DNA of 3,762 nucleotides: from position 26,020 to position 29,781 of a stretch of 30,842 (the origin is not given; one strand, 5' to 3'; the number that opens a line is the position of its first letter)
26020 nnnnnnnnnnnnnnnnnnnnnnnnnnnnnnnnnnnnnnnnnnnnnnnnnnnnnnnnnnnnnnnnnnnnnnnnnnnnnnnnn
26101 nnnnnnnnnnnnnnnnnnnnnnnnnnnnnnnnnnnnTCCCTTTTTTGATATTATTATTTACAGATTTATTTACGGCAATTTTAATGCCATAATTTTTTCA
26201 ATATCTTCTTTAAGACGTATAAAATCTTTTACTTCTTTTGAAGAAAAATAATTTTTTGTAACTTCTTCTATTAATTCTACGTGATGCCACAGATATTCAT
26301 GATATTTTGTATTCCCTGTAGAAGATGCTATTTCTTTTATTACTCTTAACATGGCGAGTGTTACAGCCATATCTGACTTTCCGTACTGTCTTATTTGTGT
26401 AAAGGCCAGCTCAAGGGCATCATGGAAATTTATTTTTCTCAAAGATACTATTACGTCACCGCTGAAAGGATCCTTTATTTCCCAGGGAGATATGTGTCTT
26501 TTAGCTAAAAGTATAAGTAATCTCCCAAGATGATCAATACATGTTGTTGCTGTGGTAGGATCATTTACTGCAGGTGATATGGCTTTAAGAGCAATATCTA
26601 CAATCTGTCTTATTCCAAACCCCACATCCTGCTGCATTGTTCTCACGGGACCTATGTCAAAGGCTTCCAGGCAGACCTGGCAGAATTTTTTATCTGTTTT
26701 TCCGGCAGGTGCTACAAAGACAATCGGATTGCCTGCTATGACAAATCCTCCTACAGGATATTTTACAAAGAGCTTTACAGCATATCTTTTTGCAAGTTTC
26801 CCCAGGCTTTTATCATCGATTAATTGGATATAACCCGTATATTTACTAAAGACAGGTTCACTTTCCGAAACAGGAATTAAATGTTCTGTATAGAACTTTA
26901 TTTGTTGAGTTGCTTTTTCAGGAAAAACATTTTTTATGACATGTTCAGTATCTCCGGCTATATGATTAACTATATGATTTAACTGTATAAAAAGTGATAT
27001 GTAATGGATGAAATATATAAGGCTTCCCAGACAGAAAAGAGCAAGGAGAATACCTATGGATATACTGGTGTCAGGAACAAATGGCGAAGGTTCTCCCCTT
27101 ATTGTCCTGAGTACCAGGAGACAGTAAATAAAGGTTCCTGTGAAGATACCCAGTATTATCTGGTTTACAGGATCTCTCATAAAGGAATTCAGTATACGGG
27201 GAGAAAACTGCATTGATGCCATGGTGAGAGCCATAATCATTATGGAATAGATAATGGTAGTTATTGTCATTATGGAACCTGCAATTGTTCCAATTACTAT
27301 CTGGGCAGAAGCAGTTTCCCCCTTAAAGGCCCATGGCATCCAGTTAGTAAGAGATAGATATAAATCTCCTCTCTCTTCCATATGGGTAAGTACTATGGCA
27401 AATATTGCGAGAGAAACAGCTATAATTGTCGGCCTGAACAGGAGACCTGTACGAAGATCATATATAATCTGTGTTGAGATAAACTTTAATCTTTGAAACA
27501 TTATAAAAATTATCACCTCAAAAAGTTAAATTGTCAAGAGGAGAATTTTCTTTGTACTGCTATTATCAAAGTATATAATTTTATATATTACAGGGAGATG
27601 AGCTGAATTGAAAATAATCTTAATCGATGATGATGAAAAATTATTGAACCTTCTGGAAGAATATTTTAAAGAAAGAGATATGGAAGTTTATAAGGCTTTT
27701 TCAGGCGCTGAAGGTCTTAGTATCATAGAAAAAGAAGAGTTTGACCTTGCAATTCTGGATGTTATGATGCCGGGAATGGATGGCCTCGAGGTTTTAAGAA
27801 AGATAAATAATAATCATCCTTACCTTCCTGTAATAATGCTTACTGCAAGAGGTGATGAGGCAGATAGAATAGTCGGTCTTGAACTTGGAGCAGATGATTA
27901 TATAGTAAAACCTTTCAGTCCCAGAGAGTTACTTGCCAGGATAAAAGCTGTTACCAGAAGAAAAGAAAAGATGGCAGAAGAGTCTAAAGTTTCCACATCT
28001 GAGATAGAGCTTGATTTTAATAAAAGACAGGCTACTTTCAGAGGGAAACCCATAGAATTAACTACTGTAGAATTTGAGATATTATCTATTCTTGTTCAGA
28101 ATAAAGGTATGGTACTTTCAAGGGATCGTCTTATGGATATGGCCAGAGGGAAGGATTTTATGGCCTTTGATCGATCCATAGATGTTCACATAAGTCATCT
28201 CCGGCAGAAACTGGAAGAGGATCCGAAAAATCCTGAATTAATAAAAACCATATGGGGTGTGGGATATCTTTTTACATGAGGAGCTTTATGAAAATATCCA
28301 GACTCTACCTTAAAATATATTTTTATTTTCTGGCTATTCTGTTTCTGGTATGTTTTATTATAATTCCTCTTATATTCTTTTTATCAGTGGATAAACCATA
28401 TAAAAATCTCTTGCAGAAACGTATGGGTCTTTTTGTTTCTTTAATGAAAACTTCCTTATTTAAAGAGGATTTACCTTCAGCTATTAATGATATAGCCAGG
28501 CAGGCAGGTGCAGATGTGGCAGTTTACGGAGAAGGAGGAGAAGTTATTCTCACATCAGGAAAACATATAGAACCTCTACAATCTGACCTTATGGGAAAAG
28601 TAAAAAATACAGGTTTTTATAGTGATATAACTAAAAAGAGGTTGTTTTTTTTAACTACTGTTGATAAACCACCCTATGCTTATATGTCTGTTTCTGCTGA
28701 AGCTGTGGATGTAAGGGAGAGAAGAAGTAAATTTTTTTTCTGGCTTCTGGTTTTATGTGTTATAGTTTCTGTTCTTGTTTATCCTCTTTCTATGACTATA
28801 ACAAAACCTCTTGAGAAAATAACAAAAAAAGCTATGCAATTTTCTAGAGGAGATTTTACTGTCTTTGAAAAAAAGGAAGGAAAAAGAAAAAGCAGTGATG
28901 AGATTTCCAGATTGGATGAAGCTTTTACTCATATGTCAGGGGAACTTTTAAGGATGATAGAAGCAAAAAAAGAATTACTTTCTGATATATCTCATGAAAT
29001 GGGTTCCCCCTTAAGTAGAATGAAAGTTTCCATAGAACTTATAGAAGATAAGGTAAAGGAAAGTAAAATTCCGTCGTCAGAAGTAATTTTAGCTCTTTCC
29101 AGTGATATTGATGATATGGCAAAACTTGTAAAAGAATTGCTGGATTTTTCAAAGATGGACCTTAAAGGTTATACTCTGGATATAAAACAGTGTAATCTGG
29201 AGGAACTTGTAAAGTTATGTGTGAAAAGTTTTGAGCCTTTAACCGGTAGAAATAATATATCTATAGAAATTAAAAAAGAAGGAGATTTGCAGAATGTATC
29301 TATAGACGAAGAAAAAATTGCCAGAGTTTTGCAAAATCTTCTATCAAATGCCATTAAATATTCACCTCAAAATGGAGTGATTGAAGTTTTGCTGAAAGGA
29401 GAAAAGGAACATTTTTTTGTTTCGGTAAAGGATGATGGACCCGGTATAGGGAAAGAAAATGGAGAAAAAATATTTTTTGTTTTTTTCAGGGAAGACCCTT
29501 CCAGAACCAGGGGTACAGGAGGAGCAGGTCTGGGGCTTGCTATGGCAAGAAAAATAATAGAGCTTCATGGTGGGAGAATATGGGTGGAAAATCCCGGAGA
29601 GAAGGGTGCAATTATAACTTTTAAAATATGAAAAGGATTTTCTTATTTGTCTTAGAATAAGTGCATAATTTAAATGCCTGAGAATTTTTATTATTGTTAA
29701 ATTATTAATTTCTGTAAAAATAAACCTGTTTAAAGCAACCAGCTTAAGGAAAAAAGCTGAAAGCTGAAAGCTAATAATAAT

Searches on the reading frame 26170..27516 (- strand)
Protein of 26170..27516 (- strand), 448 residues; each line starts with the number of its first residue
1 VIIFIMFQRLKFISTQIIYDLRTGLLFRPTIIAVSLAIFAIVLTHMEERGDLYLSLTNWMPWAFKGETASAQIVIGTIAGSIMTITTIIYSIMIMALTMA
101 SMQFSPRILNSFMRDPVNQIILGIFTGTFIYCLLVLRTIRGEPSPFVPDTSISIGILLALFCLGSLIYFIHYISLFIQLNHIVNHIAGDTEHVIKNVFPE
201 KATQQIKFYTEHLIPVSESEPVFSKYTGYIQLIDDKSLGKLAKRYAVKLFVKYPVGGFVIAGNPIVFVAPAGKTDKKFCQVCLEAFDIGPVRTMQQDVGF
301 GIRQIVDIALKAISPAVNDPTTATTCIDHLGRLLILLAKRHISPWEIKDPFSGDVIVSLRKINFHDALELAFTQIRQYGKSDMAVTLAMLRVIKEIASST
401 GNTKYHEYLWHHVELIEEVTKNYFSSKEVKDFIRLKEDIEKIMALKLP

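Call 15: search_protein_families(library=pfam, proteins=[window:26170-27516:-], max_evalue=0.001)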
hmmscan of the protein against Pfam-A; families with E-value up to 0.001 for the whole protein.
window:26170-27516:- (448 aa): 1 family
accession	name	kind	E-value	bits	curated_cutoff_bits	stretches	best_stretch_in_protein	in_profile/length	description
PF10011.15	DUF2254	-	8.7e-108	360.8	28.8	1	23-394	2-367/368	Predicted membrane protein (DUF2254)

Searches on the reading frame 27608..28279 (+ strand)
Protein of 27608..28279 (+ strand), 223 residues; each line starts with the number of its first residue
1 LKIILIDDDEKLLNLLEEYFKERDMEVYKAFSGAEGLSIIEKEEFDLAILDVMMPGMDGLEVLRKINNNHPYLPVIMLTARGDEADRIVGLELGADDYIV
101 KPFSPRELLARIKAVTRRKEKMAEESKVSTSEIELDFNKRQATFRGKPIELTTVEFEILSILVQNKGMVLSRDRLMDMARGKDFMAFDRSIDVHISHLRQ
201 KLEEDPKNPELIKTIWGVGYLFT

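Call 15: search_protein_families(library=pfam, proteins=[window:27608-28279:+], max_evalue=0.001)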
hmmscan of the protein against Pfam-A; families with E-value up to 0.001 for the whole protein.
window:27608-28279:+ (223 aa): 2 families
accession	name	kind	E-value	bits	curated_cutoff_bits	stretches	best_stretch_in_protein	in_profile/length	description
PF00072.30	Response_reg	-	6e-33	113.8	30.2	1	3-113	1-111/111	Response regulator receiver domain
PF00486.34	Trans_reg_C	-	9.3e-27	93.4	26.2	1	146-222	1-77/77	Transcriptional regulatory protein, C terminal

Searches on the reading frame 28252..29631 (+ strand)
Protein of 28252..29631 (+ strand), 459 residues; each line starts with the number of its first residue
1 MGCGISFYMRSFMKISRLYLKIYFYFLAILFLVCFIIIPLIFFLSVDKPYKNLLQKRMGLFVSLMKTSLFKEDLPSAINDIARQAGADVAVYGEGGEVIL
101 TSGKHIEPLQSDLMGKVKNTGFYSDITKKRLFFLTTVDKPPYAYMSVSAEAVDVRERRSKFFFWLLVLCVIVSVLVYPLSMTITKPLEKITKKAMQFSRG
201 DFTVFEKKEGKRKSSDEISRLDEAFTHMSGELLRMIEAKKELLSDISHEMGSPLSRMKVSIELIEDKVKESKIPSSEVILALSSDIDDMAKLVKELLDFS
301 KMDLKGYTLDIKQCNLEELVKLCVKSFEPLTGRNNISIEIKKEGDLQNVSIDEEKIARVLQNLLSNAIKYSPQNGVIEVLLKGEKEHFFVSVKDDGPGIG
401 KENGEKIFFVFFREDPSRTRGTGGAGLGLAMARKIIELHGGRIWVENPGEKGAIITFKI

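Call 15: search_protein_families(library=pfam, proteins=[window:28252-29631:+], max_evalue=0.001)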
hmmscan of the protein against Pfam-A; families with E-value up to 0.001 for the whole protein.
window:28252-29631:+ (459 aa): 3 families
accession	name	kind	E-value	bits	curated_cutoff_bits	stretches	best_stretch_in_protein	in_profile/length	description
PF02518.31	HATPase_c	-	5.2e-27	94.9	26.4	1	352-458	2-106/111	Histidine kinase-, DNA gyrase B-, and HSP90-like ATPase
PF00512.31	HisKA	-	3.1e-10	40.4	26.9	1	238-303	1-64/66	His Kinase A (phospho-acceptor) domain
PF00672.30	HAMP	-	9.6e-05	23.1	25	1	179-232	2-51/53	HAMP domain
